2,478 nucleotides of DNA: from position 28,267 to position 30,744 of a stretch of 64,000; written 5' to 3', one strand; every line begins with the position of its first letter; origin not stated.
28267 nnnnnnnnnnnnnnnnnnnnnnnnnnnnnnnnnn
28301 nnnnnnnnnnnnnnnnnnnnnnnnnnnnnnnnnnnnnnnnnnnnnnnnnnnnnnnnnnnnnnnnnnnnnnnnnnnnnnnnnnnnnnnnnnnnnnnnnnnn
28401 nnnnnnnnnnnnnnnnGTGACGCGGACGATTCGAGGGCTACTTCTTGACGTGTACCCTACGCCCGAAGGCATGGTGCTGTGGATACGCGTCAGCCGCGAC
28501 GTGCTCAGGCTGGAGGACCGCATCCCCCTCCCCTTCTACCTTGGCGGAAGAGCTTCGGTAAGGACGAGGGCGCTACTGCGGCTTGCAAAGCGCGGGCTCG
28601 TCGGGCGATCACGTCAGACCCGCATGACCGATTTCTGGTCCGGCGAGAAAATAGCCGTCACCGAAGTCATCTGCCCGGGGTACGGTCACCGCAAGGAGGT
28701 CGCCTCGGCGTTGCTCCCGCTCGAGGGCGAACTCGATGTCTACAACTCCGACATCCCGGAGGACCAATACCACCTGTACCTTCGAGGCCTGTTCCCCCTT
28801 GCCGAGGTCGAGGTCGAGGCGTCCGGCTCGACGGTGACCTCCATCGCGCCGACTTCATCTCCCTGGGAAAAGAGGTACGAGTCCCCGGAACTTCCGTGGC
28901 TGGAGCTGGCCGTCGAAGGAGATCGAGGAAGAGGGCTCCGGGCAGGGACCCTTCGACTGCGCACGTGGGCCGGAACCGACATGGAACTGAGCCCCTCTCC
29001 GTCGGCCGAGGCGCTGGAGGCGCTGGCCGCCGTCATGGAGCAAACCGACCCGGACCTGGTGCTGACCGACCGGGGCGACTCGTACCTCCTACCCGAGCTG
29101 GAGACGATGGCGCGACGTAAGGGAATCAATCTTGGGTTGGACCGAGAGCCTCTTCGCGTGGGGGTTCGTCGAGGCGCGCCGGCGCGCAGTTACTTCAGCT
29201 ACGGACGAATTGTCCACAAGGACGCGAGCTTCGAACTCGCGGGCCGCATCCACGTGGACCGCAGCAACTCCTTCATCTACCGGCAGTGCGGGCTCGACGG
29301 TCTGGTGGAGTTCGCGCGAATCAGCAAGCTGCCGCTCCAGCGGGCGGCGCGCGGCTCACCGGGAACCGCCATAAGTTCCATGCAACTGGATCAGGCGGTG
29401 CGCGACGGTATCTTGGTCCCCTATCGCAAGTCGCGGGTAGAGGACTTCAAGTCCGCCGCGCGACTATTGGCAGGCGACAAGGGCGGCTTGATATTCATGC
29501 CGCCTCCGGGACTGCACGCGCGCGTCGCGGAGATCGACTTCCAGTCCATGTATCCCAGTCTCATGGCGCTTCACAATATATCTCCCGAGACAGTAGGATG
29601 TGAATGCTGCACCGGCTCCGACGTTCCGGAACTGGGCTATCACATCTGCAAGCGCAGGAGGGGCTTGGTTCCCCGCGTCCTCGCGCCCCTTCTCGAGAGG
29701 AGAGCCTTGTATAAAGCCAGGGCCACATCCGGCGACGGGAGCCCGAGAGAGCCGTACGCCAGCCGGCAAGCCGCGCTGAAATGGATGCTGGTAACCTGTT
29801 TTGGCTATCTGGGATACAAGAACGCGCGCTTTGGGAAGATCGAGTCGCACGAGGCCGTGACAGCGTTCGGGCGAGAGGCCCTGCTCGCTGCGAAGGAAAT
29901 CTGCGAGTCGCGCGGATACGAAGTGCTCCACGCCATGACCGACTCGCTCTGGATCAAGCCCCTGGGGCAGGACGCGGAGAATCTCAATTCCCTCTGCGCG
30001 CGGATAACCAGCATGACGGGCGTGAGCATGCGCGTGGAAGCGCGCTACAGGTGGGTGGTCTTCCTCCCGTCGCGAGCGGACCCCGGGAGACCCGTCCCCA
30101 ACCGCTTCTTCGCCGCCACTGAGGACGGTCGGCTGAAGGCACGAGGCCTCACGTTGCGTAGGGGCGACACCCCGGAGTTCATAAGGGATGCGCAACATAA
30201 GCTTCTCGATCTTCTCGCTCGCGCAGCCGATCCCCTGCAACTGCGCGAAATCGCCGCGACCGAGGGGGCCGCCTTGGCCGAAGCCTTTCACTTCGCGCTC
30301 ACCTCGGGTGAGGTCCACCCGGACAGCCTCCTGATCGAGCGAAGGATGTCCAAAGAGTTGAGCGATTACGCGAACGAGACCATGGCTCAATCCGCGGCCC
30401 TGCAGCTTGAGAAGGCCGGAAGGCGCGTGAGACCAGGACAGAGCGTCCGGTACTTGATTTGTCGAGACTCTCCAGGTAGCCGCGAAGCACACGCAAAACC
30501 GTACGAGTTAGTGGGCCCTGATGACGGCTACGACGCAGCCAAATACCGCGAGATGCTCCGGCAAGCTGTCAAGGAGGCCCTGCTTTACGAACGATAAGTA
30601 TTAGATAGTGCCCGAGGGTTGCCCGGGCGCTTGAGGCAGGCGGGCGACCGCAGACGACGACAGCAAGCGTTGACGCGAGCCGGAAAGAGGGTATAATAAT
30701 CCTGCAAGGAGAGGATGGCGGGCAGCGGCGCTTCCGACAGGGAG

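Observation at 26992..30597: SOS-type cassette: lexA, a 193-aa protein, a hidden small ORF, then an exonuclease-motif-less family-B DNA polymerase, all translationally coupled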

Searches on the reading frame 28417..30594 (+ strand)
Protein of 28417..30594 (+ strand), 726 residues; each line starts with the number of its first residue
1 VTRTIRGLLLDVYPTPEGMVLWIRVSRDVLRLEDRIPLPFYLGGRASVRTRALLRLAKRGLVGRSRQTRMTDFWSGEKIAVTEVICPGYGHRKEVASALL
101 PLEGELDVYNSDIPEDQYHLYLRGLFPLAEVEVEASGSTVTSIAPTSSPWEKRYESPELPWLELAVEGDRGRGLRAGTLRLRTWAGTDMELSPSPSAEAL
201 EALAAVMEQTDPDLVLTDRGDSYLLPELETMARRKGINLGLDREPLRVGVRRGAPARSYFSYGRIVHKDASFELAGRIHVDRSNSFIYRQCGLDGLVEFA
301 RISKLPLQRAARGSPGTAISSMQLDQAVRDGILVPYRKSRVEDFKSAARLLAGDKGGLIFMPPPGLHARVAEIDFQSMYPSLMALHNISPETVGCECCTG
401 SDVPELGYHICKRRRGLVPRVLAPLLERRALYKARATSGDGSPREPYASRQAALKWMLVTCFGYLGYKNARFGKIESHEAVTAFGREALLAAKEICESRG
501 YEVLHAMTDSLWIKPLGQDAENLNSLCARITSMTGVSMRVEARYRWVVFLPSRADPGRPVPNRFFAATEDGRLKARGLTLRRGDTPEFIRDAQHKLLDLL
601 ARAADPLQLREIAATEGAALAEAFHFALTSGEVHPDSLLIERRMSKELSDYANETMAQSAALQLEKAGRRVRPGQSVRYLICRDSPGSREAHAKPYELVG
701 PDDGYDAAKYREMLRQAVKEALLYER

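Call 5: search_protein_families(library=pfam, proteins=[window:28417-30594:+], max_evalue=0.1)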
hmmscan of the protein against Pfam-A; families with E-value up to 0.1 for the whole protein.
window:28417-30594:+ (726 aa): 2 families
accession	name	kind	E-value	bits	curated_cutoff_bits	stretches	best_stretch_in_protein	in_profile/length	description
PF00136.26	DNA_pol_B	-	2.2e-29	103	23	2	310-503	6-205/453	DNA polymerase family B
PF09339.16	HTH_IclR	-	0.077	13.2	22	0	596-626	8-38/52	IclR helix-turn-helix domain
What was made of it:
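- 28417..30597 (+): PolB2: 726-aa family-B DNA polymerase with a decayed exonuclease domain and motif C reading MTD. PF00136 (call 5).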

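Call 6: search_protein_families(library=ncbifam, proteins=[window:28417-30594:+], max_evalue=0.1)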
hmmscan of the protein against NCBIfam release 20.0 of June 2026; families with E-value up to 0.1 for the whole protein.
window:28417-30594:+ (726 aa): 9 families
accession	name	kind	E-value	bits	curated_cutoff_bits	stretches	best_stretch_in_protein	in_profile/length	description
NF004416.0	PRK05761.1-2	equivalog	9.9e-125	417.4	516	1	105-721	91-645/665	type B DNA-directed DNA polymerase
NF004418.0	PRK05761.1-4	subfamily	2.2e-117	393.1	692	1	194-720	165-688/717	type B DNA-directed DNA polymerase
NF004417.0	PRK05761.1-3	equivalog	7.1e-45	153.3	780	1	296-719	423-838/858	DNA-directed DNA polymerase I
NF004419.0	PRK05761.1-5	equivalog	7.4e-39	133.4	1285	1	296-720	490-908/932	DNA-directed DNA polymerase I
TIGR00592.1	pol2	superfamily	1.4e-28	99.5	239.95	2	355-523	801-968/1176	DNA polymerase (pol2)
NF004415.0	PRK05761.1-1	equivalog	2e-28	98.8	1289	1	296-718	432-850/883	DNA-directed DNA polymerase I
NF004421.0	PRK05762.1-2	equivalog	1.2e-16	60.2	570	1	354-522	411-572/795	DNA polymerase II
NF004422.0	PRK05762.1-4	equivalog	1.9e-10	39.8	1103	1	354-515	403-559/789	DNA polymerase II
NF004420.0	PRK05762.1-1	equivalog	8.8e-07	27.9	1435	1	354-515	399-555/783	DNA polymerase II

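Call 7: find_homologous_proteins(query=window:28417-30594:+)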
Query window:28417-30594:+ (726 aa): 4123 proteins with E <= 0.001 among 8000 candidates; the best 120 are listed.
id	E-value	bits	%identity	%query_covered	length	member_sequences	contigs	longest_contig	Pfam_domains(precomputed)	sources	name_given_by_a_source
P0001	0.0e+0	1634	100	100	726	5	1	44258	PF00136.27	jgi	-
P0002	0.0e+0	1340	81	100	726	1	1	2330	PF00136.27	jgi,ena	-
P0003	0.0e+0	1152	70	99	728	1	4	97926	PF00136.27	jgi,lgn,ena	-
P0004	4.3e-199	681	46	99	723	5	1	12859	PF00136.27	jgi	-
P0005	4.0e-198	678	45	99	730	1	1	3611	PF00136.27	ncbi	-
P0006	1.2e-197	677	46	99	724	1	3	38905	PF00136.27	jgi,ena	jgi:DNA polymerase-2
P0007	1.4e-197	676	45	99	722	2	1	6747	PF00136.27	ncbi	-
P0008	2.4e-197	676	44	99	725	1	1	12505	PF00136.27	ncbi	-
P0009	6.3e-196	671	45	97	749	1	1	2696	PF00136.27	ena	-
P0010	1.4e-195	670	46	99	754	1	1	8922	PF00136.27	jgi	jgi:DNA polymerase-2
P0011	4.3e-195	668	44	98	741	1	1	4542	PF00136.27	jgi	-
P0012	5.2e-195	668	45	99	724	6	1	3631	PF00136.27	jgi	jgi:DNA polymerase-2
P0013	1.1e-194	667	46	99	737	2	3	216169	PF00136.27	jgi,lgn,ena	jgi:DNA polymerase-2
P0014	1.1e-194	667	45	98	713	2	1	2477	PF00136.27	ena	-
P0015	1.3e-194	666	47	100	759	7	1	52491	PF00136.27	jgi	-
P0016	1.8e-194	666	45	99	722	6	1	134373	PF00136.27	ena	-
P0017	1.8e-194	666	44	99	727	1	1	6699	PF00136.27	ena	-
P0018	2.7e-194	665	44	98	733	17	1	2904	PF00136.27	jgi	jgi:DNA polymerase-2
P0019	2.8e-194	665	43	99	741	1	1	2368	PF00136.27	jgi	-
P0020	3.1e-194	665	44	99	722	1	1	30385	PF00136.27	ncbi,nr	ncbi:MAG: hypothetical protein FJ117_15620 [Deltaproteobacteria bacterium]|nr:hypothetical protein [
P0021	6.5e-194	664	46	97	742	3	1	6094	PF00136.27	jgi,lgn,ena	jgi:DNA polymerase-2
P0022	8.3e-194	664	43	99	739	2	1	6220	PF00136.27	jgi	jgi:DNA polymerase-2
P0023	9.7e-194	664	45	97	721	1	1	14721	PF00136.27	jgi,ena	-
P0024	1.3e-193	663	43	99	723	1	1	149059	PF00136.27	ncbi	-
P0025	2.3e-193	662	46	99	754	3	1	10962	PF00136.27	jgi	jgi:DNA polymerase-2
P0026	2.5e-193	662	46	99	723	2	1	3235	PF00136.27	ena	-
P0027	2.7e-193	662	43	99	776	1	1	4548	PF00136.27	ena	-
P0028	3.2e-193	662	44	99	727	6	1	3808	PF00136.27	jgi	-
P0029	4.1e-193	662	44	98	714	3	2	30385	PF00136.27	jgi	-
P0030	4.3e-193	661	44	99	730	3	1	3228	PF00136.27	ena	-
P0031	7.3e-193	661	44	99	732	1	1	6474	PF00136.27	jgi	jgi:DNA polymerase-2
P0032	9.8e-193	660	44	99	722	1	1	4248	PF00136.27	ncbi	-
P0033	1.9e-192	659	44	99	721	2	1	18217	PF00136.27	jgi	-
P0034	2.3e-192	659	46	99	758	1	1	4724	PF00136.27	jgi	-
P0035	2.9e-192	659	43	99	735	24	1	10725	PF00136.27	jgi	jgi:DNA polymerase II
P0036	4.8e-192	658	43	99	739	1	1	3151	PF00136.27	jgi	jgi:DNA polymerase-2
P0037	5.3e-192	658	43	99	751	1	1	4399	PF00136.27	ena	-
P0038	7.8e-192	657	46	97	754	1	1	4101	PF00136.27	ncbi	-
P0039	1.0e-191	657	43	99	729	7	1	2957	PF00136.27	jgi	jgi:DNA polymerase-2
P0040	1.2e-191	657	45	97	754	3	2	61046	PF00136.27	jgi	-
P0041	1.2e-191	657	46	97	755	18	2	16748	PF00136.27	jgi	-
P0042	1.3e-191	657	42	98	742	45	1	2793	PF00136.27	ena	-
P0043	1.3e-191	657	44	99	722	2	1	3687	PF00136.27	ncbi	-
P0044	4.5e-191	655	45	97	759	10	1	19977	PF00136.27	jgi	jgi:DNA polymerase-2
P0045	6.4e-191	654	44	99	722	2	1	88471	PF00136.27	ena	-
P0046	6.9e-191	654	44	99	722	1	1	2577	PF00136.27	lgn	-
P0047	7.4e-191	654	45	99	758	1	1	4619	PF00136.27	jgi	-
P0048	2.0e-190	653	45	97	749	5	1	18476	PF00136.27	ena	-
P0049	6.2e-190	651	43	98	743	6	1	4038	PF00136.27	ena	-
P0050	7.5e-190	651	45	97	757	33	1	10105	PF00136.27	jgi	-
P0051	1.0e-189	650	45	99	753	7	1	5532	PF00136.27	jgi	jgi:DNA polymerase-2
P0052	2.8e-189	649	43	98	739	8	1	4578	PF00136.27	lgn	-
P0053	7.6e-189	647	43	98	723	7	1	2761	PF00136.27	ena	-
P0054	9.5e-189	647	44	99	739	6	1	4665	PF00136.27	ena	-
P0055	1.1e-188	647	42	99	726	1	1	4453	PF00136.27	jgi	jgi:DNA polymerase-2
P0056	1.7e-188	646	45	99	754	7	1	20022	PF00136.27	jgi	jgi:DNA polymerase elongation subunit (family B)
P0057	3.9e-188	645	45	99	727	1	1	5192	PF00136.27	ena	-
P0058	4.0e-188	645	44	99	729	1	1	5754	PF00136.27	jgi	jgi:DNA polymerase-2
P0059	5.0e-188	645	43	99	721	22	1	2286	PF00136.27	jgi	jgi:DNA polymerase-2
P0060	1.1e-187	644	43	99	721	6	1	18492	PF00136.27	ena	-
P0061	2.2e-187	643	43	99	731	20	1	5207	PF00136.27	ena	-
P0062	3.7e-187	642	43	99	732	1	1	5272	PF00136.27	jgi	-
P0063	7.2e-187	641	44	97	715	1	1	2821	PF00136.27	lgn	-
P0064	2.2e-186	639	44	99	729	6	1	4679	PF00136.27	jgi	jgi:DNA polymerase-2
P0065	2.4e-186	639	43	99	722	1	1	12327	PF00136.27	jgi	jgi:DNA polymerase II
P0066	2.6e-186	639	45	99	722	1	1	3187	PF00136.27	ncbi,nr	ncbi:MAG TPA: DNA polymerase domain-containing protein [Blastocatellia bacterium]|nr:DNA polymerase 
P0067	2.8e-186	639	45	55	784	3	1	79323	PF00136.27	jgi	jgi:DNA polymerase-2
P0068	3.4e-186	639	42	99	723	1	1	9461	PF00136.27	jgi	jgi:DNA polymerase-2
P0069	4.4e-186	638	45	99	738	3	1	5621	PF00136.27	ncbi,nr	ncbi:MAG TPA: DNA polymerase domain-containing protein [Blastocatellia bacterium]|nr:DNA polymerase 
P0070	1.2e-185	637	43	99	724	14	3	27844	PF00136.27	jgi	-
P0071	1.3e-185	637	42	99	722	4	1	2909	PF00136.27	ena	-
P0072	1.4e-185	637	45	94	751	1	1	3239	PF00136.27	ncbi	-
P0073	3.6e-185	635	45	99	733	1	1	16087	PF00136.27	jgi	jgi:DNA polymerase-2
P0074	3.9e-185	635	44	100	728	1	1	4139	PF00136.27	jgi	-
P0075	6.0e-185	635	45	54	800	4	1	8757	PF00136.27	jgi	jgi:hypothetical protein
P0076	7.1e-185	634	43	99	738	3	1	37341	PF00136.27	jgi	-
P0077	1.4e-184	633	44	99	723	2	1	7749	PF00136.27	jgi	jgi:DNA polymerase-2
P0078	2.4e-184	633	45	99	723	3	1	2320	PF00136.27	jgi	jgi:DNA polymerase-2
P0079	2.7e-184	632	46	99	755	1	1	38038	PF00136.27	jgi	jgi:DNA polymerase-2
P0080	2.8e-184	632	41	99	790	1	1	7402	PF00136.27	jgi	jgi:DNA polymerase II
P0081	5.2e-184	631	45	99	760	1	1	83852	PF00136.27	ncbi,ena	-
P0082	9.6e-184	631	42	99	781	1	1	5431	PF00136.27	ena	-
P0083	1.0e-183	630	45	99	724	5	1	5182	PF00136.27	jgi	jgi:DNA polymerase-2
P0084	1.2e-183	630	46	54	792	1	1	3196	PF00136.27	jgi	jgi:DNA polymerase elongation subunit (family B)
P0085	3.0e-183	629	43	99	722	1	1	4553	PF00136.27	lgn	-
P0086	3.5e-183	629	43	99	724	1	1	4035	PF00136.27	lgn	-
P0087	3.6e-183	629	45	99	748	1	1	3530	PF00136.27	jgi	jgi:DNA polymerase-2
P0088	4.0e-183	628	43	99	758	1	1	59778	PF00136.27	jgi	jgi:DNA polymerase-2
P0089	5.5e-183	628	44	99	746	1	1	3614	PF00136.27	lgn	-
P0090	6.0e-183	628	45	99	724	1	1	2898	PF00136.27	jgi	jgi:DNA polymerase II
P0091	6.3e-183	628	44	99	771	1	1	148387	PF00136.27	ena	-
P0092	7.3e-183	628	45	99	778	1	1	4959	PF00136.27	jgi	jgi:DNA polymerase-2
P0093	1.2e-182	627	45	99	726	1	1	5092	PF00136.27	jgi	jgi:DNA polymerase II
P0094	1.5e-182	627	43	99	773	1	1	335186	PF00136.27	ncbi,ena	-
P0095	2.1e-182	626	44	99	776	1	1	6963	PF00136.27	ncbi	ncbi:MAG: DNA polymerase domain-containing protein [Thermodesulfobacteriota bacterium]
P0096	2.5e-182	626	43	99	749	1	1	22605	PF00136.27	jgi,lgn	-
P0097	2.6e-182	626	45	98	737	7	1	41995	PF00136.27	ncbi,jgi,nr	ncbi:MAG: hypothetical protein JRG72_07320 [Deltaproteobacteria bacterium]|nr:hypothetical protein [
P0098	2.8e-182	626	42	99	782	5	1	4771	PF00136.27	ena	-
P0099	3.4e-182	625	45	92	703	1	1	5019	PF00136.27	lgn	-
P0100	3.5e-182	625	43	99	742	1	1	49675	PF00136.27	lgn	-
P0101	3.9e-182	625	45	92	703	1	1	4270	PF00136.27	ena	-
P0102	6.3e-182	625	45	92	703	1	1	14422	PF00136.27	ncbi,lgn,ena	-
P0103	6.8e-182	624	46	54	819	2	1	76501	PF00136.27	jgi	jgi:DNA polymerase elongation subunit (family B)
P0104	7.4e-182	624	47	53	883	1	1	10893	PF00136.27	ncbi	-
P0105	8.3e-182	624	43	100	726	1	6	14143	PF00136.27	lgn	-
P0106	8.4e-182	624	45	54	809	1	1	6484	PF00136.27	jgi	-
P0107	9.5e-182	624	44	99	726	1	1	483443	PF00136.27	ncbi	-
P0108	9.9e-182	624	45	99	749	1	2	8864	PF00136.27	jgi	jgi:DNA polymerase-2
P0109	1.2e-181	624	44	99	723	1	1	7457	PF00136.27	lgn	-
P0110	1.5e-181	623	46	54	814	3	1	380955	PF00136.27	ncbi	-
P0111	1.6e-181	623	42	99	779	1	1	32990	PF00136.27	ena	-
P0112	1.7e-181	623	44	99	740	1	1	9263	PF00136.27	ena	-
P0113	1.7e-181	623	44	99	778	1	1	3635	PF00136.27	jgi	-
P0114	2.2e-181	623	44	99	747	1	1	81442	PF00136.27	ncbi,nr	ncbi:MAG: hypothetical protein N3G78_08730 [Desulfobacterota bacterium]|nr:hypothetical protein [The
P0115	2.7e-181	622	44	99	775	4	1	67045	PF00136.27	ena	-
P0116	4.2e-181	622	45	99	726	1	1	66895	PF00136.27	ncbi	-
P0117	4.8e-181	622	46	54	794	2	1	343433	PF00136.27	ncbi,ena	-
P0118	4.8e-181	622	43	99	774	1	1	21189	PF00136.27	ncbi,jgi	-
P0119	5.3e-181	621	44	99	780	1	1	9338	PF00136.27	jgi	jgi:DNA polymerase-2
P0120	5.5e-181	621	45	54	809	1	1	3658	PF00136.27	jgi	jgi:DNA polymerase elongation subunit (family B)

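Call 21: search_solved_structures(query=window:28417-30594:+, max_evalue=0.001, show_alignments=2)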
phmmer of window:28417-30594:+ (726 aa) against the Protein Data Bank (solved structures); distinct sequences matched with E-value up to 0.001: 82 (the best 60 are shown).
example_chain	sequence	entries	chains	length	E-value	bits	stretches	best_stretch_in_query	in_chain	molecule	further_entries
1wn7_A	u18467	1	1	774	1.5e-47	165.5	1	301-712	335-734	Family B DNA Polymerase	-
4k8z_A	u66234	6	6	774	1.7e-47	165.2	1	301-712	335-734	DNA polymerase | DNA polymerase,DNA polymerase,DNA polymerase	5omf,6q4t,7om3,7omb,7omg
1wns_A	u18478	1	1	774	5.7e-47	163.5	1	301-712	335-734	DNA POLYMERASE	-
8s84_A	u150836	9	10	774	6.9e-47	163.2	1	301-713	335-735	DNA polymerase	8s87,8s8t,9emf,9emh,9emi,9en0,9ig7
6wya_A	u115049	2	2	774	1.4e-46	162.3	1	301-713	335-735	DNA polymerase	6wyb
5vu5_A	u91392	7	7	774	2.2e-46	161.6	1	301-712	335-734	DNA polymerase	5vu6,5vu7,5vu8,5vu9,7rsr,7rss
7rsu_A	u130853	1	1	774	6.9e-46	159.9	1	301-712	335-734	DNA polymerase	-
4fm2_A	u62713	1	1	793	6.9e-46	159.9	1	298-712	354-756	DNA polymerase 1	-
4flt_A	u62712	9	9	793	1.1e-45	159.2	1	298-712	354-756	DNA polymerase 1 | Pyrococcus abyssi B family DNA polymerase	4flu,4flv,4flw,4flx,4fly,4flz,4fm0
7tqw_A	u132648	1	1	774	2.2e-45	158.2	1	301-712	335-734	DNA polymerase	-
9oax_A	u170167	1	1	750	2e-44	155.1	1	298-712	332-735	5-270, TNA polymerase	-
9oat_A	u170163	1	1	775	2.3e-44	154.9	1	298-712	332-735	5-270, TNA polymerase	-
1qht_A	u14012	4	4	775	9.2e-44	152.9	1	301-712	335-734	PROTEIN (DNA POLYMERASE) | DNA polymerase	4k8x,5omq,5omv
2jgu_A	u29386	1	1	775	3.4e-43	151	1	297-711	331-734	DNA POLYMERASE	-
6is7_A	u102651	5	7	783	4.6e-43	150.6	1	301-712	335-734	DNA polymerase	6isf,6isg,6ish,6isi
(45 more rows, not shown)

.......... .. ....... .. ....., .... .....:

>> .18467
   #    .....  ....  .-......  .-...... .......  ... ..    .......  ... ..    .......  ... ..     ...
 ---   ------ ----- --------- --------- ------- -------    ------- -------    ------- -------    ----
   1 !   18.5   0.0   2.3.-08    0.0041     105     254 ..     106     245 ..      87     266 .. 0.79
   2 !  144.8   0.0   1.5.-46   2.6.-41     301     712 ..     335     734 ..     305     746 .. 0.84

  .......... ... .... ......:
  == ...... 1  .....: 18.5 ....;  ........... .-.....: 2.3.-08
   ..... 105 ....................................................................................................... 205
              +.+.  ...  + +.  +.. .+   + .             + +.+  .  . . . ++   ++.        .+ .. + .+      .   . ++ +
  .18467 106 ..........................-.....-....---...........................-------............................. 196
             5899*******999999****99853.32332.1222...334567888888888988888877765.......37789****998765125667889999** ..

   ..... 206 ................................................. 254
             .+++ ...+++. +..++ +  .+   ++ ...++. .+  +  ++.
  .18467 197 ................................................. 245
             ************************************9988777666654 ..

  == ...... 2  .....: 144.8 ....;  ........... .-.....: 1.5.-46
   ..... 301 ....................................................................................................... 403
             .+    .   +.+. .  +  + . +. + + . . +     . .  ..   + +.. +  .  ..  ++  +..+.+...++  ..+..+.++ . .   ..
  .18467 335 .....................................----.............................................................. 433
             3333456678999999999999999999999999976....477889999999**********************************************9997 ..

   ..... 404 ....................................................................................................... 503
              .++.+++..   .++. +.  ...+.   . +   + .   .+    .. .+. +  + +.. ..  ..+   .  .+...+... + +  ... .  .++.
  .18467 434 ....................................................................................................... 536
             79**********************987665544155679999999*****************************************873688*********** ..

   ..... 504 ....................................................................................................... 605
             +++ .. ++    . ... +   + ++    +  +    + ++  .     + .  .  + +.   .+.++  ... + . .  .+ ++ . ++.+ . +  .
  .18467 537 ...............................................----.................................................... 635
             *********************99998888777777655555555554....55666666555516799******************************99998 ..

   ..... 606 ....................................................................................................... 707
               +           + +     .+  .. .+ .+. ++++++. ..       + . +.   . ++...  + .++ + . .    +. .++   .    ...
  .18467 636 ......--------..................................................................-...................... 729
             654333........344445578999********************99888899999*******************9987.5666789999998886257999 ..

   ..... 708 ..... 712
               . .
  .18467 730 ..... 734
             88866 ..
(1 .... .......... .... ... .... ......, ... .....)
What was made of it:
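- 28417..30597 (+): The Exo I and II catalytic residues are lost (call 21).
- On PolB2 mutasome operon (iRadA-PPB2-PolB2): Exo II N210 and D215 align to R and L. The Exo III segment is shortened (call 21).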
